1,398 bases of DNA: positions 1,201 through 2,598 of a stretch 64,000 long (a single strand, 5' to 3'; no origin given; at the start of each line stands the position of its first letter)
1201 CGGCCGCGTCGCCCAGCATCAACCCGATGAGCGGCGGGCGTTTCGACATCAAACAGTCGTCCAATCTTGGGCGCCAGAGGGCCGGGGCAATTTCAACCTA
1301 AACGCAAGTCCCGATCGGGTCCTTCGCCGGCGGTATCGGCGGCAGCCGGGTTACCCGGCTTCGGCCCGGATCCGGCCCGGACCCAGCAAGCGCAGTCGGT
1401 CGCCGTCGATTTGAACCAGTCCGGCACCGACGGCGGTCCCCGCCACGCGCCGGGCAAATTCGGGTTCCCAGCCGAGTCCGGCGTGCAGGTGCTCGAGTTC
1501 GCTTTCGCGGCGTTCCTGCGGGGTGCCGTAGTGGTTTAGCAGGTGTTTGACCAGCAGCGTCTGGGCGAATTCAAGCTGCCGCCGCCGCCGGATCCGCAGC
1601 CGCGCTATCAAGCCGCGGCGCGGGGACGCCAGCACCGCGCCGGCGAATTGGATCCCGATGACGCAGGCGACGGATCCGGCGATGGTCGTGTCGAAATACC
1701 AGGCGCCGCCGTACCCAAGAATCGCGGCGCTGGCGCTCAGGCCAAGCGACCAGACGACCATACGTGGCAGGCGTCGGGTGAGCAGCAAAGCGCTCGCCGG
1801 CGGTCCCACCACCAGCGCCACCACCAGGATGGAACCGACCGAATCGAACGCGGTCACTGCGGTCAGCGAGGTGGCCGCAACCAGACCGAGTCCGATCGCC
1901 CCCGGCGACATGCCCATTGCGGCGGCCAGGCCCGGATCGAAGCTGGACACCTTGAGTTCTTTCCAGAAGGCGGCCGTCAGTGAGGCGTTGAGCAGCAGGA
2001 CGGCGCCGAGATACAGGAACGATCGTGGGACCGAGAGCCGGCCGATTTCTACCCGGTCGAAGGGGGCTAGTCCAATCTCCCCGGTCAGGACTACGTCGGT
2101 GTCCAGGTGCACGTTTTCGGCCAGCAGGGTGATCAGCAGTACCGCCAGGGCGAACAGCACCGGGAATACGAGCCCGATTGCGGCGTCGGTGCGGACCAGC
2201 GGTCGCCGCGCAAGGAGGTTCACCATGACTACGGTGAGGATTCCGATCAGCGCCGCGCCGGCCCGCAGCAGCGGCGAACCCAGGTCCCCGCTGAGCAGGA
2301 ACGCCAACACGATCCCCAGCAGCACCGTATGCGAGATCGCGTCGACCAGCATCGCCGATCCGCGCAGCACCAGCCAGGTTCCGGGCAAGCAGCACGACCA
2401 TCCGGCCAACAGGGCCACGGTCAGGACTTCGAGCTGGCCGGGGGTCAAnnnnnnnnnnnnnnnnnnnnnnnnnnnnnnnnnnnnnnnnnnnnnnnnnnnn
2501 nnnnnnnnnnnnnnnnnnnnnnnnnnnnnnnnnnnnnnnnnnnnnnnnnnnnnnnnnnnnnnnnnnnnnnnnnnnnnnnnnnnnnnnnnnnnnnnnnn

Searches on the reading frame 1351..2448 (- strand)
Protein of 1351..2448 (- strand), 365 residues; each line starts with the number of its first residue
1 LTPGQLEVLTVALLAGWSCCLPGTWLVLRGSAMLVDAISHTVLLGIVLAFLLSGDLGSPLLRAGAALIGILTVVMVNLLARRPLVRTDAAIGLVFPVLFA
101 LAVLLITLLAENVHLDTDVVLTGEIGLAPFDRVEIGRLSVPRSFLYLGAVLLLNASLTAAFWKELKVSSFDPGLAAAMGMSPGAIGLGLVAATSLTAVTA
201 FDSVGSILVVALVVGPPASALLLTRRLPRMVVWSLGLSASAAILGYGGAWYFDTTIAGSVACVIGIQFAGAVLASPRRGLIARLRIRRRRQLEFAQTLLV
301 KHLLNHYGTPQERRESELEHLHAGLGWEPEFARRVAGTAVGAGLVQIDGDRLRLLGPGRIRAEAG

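Call 3: search_protein_families(library=pfam, proteins=[window:1351-2448:-], max_evalue=1)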
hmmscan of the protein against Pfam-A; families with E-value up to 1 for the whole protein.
window:1351-2448:- (365 aa): 2 families
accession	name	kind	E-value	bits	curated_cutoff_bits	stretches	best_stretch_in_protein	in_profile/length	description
PF00950.22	ABC-3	-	6.4e-36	124.6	20.1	1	8-268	8-251/258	ABC 3 transport family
PF01032.23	FecCD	-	0.55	9.7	26.5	0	38-241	79-274/311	FecCD transport family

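Call 4: search_protein_families(library=ncbifam, proteins=[window:1351-2448:-], max_evalue=1)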
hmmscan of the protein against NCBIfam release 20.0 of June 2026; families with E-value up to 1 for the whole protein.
window:1351-2448:- (365 aa): 5 families
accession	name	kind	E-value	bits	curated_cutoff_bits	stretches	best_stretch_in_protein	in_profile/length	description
NF040871.1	AztB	equivalog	1.6e-31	110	280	1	9-261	16-251/254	zinc ABC transporter permease AztB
NF040927.1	ABC_perm_SloB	subfamily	3.6e-31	108.9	460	1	9-280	16-269/271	metal ABC transporter permease subunit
TIGR03770.1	anch_rpt_perm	equivalog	2.6e-24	86.4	296.8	1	8-273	20-268/270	anchored repeat-type ABC transporter permease subunit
NF007089.0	PRK09543.1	equivalog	4.9e-05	23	284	1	3-268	7-251/261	zinc ABC transporter permease subunit ZnuB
NF004916.0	PRK06274.1-2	equivalog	0.0057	16.8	227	0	45-85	46-85/178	indolepyruvate oxidoreductase subunit beta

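Call 10: find_homologous_proteins(query=window:1351-2448:-, max_evalue=1e-10)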
Query window:1351-2448:- (365 aa): 3517 proteins with E <= 1e-10 among 8000 candidates; the best 120 are listed.
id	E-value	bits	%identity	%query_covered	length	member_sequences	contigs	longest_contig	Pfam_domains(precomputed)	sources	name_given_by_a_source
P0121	3.6e-221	752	99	100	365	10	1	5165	PF00950.23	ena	-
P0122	2.9e-203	693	89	100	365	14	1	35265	PF00950.23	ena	-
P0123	5.0e-200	682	89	100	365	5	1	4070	PF00950.23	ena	-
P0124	2.2e-191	654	85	100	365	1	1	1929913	PF00950.23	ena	-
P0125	6.5e-191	652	85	100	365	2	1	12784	PF00950.23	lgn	-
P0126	9.2e-188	642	82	100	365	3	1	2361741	PF00950.23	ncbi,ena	-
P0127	9.4e-176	602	81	97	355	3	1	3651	PF00950.23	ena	-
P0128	5.2e-148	511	69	98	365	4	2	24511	PF00950.23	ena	-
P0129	6.7e-146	504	87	74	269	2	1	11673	PF00950.23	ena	-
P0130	1.5e-141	490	67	99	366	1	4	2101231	PF00950.23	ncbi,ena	-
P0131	2.4e-139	483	100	67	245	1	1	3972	PF00950.23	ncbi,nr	ncbi:MAG: metal ABC transporter permease, partial [Chloroflexota bacterium]|nr:metal ABC transporter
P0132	6.0e-104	366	55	95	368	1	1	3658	PF00950.23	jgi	jgi:manganese/zinc/iron transport system permease protein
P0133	7.8e-104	366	54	99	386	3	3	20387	PF00950.23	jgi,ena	-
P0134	1.7e-103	365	53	98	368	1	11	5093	PF00950.23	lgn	-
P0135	2.8e-103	364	54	99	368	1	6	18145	PF00950.23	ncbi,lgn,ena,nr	ncbi:MAG: metal ABC transporter permease [Candidatus Promineofilum sp.]|nr:metal ABC transporter per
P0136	2.9e-103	364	54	99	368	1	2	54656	PF00950.23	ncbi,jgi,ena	-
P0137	3.0e-103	364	54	98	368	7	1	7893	PF00950.23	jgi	jgi:manganese/zinc/iron transport system permease protein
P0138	4.6e-103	363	54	94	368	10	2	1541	PF00950.23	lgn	-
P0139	5.1e-103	363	52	99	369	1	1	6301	PF01032.24,PF00950.23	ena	-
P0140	6.7e-103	363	54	99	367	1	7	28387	PF00950.23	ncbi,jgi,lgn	-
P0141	7.4e-103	363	53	99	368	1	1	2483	PF00950.23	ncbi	-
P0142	1.3e-102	362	53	98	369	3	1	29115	PF00950.23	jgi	jgi:manganese/zinc/iron transport system permease protein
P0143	1.6e-102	361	52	100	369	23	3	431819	PF01032.24,PF00950.23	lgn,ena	-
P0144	1.8e-102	361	51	98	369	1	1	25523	PF00950.23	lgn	-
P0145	1.9e-102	361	54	98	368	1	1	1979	PF00950.23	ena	-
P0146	2.3e-102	361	53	98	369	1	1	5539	PF00950.23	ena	-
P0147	3.7e-102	360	53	99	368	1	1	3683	PF00950.23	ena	-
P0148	5.2e-102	360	53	98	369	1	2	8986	PF01032.24,PF00950.23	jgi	jgi:manganese/zinc/iron transport system permease protein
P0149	7.0e-102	359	53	98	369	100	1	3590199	PF01032.24,PF00950.23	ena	-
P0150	7.2e-102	359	53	98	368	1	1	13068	PF00950.23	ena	-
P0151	9.1e-102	359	53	98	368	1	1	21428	PF00950.23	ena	-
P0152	9.7e-102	359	55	98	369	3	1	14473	PF00950.23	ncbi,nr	ncbi:MAG: metal ABC transporter permease [Bacteroidetes bacterium]|nr:MAG: metal ABC transporter per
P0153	1.0e-101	359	53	98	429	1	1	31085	PF01032.24,PF00950.23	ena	-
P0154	1.1e-101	359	52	98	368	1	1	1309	PF00950.23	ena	-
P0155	1.3e-101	358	52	99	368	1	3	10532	PF00950.23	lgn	-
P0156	1.4e-101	358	53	98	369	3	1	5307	PF01032.24,PF00950.23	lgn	-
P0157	1.4e-101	358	52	97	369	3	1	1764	PF00950.23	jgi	jgi:manganese/zinc/iron transport system permease protein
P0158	2.0e-101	358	53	100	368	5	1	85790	PF00950.23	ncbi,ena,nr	ncbi:MAG TPA: metal ABC transporter permease [Candidatus Sulfomarinibacteraceae bacterium]|nr:metal 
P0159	2.2e-101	358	53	99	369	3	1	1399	PF01032.24,PF00950.23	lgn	-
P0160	2.4e-101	358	51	98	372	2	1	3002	PF00950.23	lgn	-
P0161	3.4e-101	357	53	98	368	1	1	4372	PF00950.23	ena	-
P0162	3.7e-101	357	52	98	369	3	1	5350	PF01032.24,PF00950.23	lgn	-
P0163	4.6e-101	357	54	99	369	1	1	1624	PF00950.23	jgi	-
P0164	5.8e-101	356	51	98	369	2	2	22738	PF00950.23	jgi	jgi:manganese/zinc/iron transport system permease protein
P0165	5.8e-101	356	52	99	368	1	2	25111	PF01032.24,PF00950.23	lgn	-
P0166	8.2e-101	356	52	98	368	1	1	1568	PF00950.23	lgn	-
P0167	1.0e-100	356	52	99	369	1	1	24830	PF01032.24,PF00950.23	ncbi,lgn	-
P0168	1.1e-100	355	53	98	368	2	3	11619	PF01032.24,PF00950.23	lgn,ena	-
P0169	1.2e-100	355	51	98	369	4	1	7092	PF00950.23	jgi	jgi:manganese/zinc/iron transport system permease protein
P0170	1.2e-100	355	52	98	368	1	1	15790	PF00950.23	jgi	-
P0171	1.2e-100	355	51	98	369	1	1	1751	PF00950.23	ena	-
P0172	1.3e-100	355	53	94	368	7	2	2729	PF00950.23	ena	-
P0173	1.3e-100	355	53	98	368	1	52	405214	PF00950.23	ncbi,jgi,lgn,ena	jgi:manganese/zinc/iron transport system permease protein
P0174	1.4e-100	355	52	98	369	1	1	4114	PF00950.23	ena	-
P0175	1.4e-100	355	54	98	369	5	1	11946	PF00950.23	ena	-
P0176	1.4e-100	355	53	98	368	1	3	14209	PF00950.23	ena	-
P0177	1.6e-100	355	52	99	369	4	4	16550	PF01032.24,PF00950.23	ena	-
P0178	1.8e-100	355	52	99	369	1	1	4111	PF01032.24,PF00950.23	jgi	jgi:manganese/zinc/iron transport system permease protein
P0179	2.6e-100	354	52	98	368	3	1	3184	PF00950.23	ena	-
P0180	3.0e-100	354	52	99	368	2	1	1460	PF00950.23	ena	-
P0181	3.1e-100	354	53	100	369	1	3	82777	PF01032.24,PF00950.23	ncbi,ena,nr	ncbi:MAG: metal ABC transporter permease [Chloroflexi bacterium]|nr:metal ABC transporter permease [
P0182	3.4e-100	354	53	98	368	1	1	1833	PF00950.23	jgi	jgi:manganese/zinc/iron transport system permease protein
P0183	3.4e-100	354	53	98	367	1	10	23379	PF01032.24,PF00950.23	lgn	-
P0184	3.6e-100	354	53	99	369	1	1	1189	PF01032.24,PF00950.23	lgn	-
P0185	3.8e-100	354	51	98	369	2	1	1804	PF00950.23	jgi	jgi:manganese/zinc/iron transport system permease protein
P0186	4.5e-100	353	51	99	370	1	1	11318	PF00950.23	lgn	-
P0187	5.4e-100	353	51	98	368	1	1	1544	PF00950.23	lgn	-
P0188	5.5e-100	353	53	98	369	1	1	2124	PF00950.23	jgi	jgi:manganese/zinc/iron transport system permease protein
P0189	5.6e-100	353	51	98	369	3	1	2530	PF00950.23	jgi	jgi:manganese/zinc/iron transport system permease protein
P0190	5.7e-100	353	52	98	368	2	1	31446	PF01032.24,PF00950.23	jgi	-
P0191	6.1e-100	353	53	99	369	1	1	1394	PF00950.23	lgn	-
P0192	6.2e-100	353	52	98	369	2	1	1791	PF01032.24,PF00950.23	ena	-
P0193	6.5e-100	353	52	100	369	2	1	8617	PF01032.24,PF00950.23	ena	-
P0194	7.2e-100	353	51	99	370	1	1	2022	PF01032.24,PF00950.23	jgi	jgi:manganese/zinc/iron transport system permease protein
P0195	7.4e-100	353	53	99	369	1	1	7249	PF00950.23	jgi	jgi:manganese/zinc/iron transport system permease protein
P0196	8.0e-100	353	52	99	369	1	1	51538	PF01032.24,PF00950.23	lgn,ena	-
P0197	8.6e-100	352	53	94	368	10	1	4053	PF01032.24,PF00950.23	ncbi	-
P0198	9.5e-100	352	53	98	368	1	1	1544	PF01032.24,PF00950.23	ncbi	-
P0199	9.7e-100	352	51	99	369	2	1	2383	PF01032.24,PF00950.23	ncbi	-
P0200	9.8e-100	352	53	95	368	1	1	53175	PF01032.24,PF00950.23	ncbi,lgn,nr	ncbi:MAG: metal ABC transporter permease [Candidatus Promineofilum sp.]|nr:metal ABC transporter per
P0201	9.8e-100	352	53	98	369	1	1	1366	PF01032.24,PF00950.23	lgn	-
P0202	1.0e-99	352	51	99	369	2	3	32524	PF00950.23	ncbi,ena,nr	ncbi:MAG: metal ABC transporter permease [Chloroflexota bacterium]|nr:metal ABC transporter permease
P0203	1.0e-99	352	53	94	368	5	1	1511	PF01032.24,PF00950.23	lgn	-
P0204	1.1e-99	352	53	98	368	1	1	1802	PF00950.23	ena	-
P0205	1.1e-99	352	52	98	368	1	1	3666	PF00950.23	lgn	-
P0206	1.2e-99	352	52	98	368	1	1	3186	PF01032.24,PF00950.23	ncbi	-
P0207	1.3e-99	352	53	98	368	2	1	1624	PF01032.24,PF00950.23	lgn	-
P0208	1.3e-99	352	51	99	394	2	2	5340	PF01032.24,PF00950.23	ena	-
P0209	1.3e-99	352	53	97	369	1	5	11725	PF00950.23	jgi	jgi:manganese/zinc/iron transport system permease protein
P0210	1.4e-99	352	51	99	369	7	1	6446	PF00950.23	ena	-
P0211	1.4e-99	352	51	98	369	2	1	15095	PF00950.23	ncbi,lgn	-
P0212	1.5e-99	352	51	97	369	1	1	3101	PF00950.23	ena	-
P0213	1.5e-99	352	54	95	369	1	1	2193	PF01032.24,PF00950.23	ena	-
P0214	1.8e-99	351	53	98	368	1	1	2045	PF00950.23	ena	-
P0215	1.8e-99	351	51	99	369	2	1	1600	PF00950.23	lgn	-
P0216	2.2e-99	351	53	98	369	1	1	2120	PF00950.23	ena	-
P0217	2.2e-99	351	56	91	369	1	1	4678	PF00950.23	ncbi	-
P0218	2.4e-99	351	52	94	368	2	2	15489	PF00950.23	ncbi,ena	-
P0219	2.6e-99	351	51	98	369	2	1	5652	PF00950.23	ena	-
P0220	3.1e-99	351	51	98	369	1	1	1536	PF00950.23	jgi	jgi:manganese/zinc/iron transport system permease protein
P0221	3.3e-99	351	52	99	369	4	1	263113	PF00950.23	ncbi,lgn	ncbi:MAG: metal ABC transporter permease [Candidatus Promineifilaceae bacterium]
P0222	3.5e-99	350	50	99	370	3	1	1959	PF01032.24,PF00950.23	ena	-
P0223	3.8e-99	350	53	98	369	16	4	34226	PF00950.23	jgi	jgi:manganese/zinc/iron transport system permease protein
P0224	4.0e-99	350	52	99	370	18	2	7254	PF01032.24,PF00950.23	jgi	jgi:manganese/zinc/iron transport system permease protein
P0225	5.6e-99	350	52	99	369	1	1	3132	PF01032.24,PF00950.23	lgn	-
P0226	5.7e-99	350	51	99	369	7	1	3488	PF01032.24,PF00950.23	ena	-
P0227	6.0e-99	350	53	99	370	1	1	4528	PF01032.24,PF00950.23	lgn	-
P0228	6.2e-99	350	51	99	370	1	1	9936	PF00950.23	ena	-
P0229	6.4e-99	350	51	99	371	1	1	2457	PF00950.23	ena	-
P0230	7.1e-99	349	51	99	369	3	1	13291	PF00950.23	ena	-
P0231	8.2e-99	349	52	98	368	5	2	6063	PF00950.23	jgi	-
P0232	8.8e-99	349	52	98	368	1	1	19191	PF00950.23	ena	-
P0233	9.3e-99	349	51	98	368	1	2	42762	PF01032.24,PF00950.23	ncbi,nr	ncbi:MAG: metal ABC transporter permease [Chloroflexaceae bacterium]|nr:metal ABC transporter permea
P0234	9.8e-99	349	49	99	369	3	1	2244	PF00950.23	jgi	jgi:manganese/zinc/iron transport system permease protein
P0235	1.0e-98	349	51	98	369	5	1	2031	PF00950.23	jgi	jgi:manganese/zinc/iron transport system permease protein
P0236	1.0e-98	349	53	98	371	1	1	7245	PF00950.23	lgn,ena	-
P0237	1.1e-98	349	52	98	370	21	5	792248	PF01032.24,PF00950.23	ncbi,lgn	-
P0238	1.1e-98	349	52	99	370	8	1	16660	PF00950.23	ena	-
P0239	1.2e-98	349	51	99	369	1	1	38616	PF01032.24,PF00950.23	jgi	jgi:manganese/zinc/iron transport system permease protein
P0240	1.6e-98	348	51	98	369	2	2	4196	PF00950.23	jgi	jgi:manganese/zinc/iron transport system permease protein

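Call 39: find_encoding_contigs(protein=P0126, flank=8000, max_places=2)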
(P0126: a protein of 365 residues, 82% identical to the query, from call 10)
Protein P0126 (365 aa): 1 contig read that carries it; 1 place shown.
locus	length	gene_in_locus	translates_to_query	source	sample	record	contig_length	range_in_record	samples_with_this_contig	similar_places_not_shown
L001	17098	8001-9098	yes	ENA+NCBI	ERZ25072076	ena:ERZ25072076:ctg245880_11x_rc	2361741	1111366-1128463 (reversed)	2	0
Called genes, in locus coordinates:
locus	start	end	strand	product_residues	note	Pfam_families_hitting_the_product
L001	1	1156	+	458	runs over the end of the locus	PF02224:Cytidylate_kin, PF13189:Cytidylate_kin2 (weak), PF01553:Acyltransferase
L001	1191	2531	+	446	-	PF00350:Dynamin_N (faint), PF01926:MMR_HSR1, PF02421:FeoB_N, PF03193:RsgA_GTPase (faint), PF00009:GTP_EFTU, PF01926:MMR_HSR1, PF02421:FeoB_N, PF14714:KH_dom-like, +1 more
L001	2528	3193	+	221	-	PF02660:G3P_acyltransf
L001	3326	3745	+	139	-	-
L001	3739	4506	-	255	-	PF03328:HpcH_HpaI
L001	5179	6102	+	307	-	PF01297:ZnuA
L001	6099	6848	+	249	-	PF00005:ABC_tran, PF02463:SMC_N (faint), PF13304:AAA_21 (faint)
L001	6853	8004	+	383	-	PF00950:ABC-3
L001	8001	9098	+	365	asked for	PF00950:ABC-3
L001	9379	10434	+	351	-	PF04166:PdxA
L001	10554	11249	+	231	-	PF00117:GATase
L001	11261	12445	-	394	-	PF05935:Arylsulfotrans, PF14269:Arylsulfotran_2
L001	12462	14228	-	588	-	PF01551:Peptidase_M23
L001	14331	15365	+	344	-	PF07885:Ion_trans_2, PF02254:TrkA_N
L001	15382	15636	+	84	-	-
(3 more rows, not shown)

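Call 40: find_encoding_contigs(protein=P0149, flank=8000, max_places=2)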
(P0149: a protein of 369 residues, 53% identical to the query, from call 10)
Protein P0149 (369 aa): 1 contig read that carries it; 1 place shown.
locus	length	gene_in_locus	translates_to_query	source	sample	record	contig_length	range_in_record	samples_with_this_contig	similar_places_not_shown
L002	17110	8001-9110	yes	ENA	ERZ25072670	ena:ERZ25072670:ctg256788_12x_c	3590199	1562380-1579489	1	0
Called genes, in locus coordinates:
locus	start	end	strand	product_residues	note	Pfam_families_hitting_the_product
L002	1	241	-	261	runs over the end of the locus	PF00106:adh_short, PF08659:KR, PF23441:SDR, PF13561:adh_short_C2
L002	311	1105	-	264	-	PF13489:Methyltransf_23, PF13847:Methyltransf_31 (weak), PF08241:Methyltransf_11, PF08242:Methyltransf_12 (faint), PF13649:Methyltransf_25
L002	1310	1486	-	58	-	-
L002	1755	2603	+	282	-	PF01261:AP_endonuc_2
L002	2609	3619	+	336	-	PF01408:GFO_IDH_MocA, PF22725:GFO_IDH_MocA_C3, PF02894:GFO_IDH_MocA_C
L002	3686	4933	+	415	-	PF00083:Sugar_tr, PF07690:MFS_1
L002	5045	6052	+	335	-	PF01297:ZnuA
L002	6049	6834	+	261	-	PF13481:AAA_25 (faint), PF00005:ABC_tran, PF02463:SMC_N (faint), PF13304:AAA_21 (faint)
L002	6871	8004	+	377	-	PF00950:ABC-3, PF01032:FecCD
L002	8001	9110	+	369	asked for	PF00950:ABC-3, PF01032:FecCD (weak)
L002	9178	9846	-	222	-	PF01325:Fe_dep_repress, PF12802:MarR_2 (faint), PF02742:Fe_dep_repr_C, PF04023:FeoA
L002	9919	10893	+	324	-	-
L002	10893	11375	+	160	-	-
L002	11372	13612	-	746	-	PF04234:CopC, PF05425:CopD, PF00034:Cytochrom_C, PF13442:Cytochrome_CBB3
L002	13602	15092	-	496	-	-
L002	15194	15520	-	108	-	-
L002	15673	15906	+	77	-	PF02604:PhdYeFM_antitox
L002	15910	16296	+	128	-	PF01850:PIN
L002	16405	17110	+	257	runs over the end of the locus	PF13489:Methyltransf_23, PF08241:Methyltransf_11, PF08242:Methyltransf_12, PF13649:Methyltransf_25, PF13847:Methyltransf_31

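Call 41: find_encoding_contigs(protein=P0237, flank=6000, max_places=3)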
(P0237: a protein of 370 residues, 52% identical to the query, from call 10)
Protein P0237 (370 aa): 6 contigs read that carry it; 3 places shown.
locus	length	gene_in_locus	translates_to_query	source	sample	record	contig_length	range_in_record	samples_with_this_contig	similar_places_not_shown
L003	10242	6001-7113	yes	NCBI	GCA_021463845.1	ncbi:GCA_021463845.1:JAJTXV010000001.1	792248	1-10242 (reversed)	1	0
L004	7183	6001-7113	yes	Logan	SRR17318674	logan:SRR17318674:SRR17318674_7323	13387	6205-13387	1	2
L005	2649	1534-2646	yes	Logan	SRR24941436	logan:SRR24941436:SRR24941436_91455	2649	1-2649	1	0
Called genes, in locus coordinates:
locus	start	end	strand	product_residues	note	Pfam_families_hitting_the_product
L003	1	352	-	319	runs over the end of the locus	PF00528:BPD_transp_1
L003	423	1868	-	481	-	PF01547:SBP_bac_1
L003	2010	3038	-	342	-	PF00356:LacI, PF00532:Peripla_BP_1, PF13407:Peripla_BP_4, PF13377:Peripla_BP_3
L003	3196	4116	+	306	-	PF01297:ZnuA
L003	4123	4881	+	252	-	PF00005:ABC_tran, PF13476:AAA_23 (faint), PF13555:AAA_29 (faint), PF02463:SMC_N (faint), PF13304:AAA_21 (faint)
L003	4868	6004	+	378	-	PF00950:ABC-3, PF01032:FecCD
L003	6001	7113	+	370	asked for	PF00950:ABC-3, PF01032:FecCD (weak)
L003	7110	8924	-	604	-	PF00239:Resolvase, PF07508:Recombinase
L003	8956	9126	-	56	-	-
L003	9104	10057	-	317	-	PF02486:Rep_trans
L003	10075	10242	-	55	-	?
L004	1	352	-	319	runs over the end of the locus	PF00528:BPD_transp_1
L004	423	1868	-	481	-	PF01547:SBP_bac_1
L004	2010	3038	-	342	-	PF00356:LacI, PF00532:Peripla_BP_1, PF13407:Peripla_BP_4, PF13377:Peripla_BP_3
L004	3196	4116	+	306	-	PF01297:ZnuA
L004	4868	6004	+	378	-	PF00950:ABC-3, PF01032:FecCD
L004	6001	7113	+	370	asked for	PF00950:ABC-3, PF01032:FecCD (weak)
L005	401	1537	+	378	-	PF00950:ABC-3, PF01032:FecCD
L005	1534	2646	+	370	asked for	PF00950:ABC-3, PF01032:FecCD (weak)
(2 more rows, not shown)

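Call 42: find_encoding_contigs(protein=P0173, flank=6000, max_places=3)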
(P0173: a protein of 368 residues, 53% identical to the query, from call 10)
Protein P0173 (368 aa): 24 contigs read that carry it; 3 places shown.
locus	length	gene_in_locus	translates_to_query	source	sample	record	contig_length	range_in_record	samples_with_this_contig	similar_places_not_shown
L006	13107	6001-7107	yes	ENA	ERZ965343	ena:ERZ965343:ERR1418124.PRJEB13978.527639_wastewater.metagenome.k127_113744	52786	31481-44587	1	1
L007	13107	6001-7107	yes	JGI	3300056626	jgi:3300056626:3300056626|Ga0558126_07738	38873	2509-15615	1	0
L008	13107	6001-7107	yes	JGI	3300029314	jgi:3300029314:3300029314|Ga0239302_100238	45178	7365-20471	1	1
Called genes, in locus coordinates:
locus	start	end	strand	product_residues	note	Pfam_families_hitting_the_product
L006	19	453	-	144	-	PF00034:Cytochrom_C (weak), PF13442:Cytochrome_CBB3 (weak)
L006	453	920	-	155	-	PF02600:DsbB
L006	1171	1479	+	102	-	-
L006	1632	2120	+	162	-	PF11716:MDMPI_N, PF12867:DinB_2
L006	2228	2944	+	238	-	PF01325:Fe_dep_repress, PF02742:Fe_dep_repr_C, PF04023:FeoA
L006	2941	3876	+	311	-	PF01297:ZnuA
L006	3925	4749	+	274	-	PF00005:ABC_tran, PF02463:SMC_N (faint), PF13304:AAA_21 (faint)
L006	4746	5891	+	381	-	PF00950:ABC-3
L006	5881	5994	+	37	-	-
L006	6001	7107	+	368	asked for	PF00950:ABC-3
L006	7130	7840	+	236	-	PF04140:ICMT, PF04191:PEMT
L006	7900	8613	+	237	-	PF04191:PEMT, PF04140:ICMT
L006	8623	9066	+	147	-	PF18765:Polbeta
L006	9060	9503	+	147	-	PF01934:HepT-like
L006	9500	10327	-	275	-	PF00248:Aldo_ket_red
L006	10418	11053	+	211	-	-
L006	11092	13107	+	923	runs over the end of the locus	PF13191:AAA_16, PF05729:NACHT (weak), PF13401:AAA_22 (faint), PF25873:WHD_MalT, PF17874:TPR_MalT, PF00196:GerE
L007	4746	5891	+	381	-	PF00950:ABC-3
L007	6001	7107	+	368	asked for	PF00950:ABC-3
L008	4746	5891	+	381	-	PF00950:ABC-3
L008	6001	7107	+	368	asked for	PF00950:ABC-3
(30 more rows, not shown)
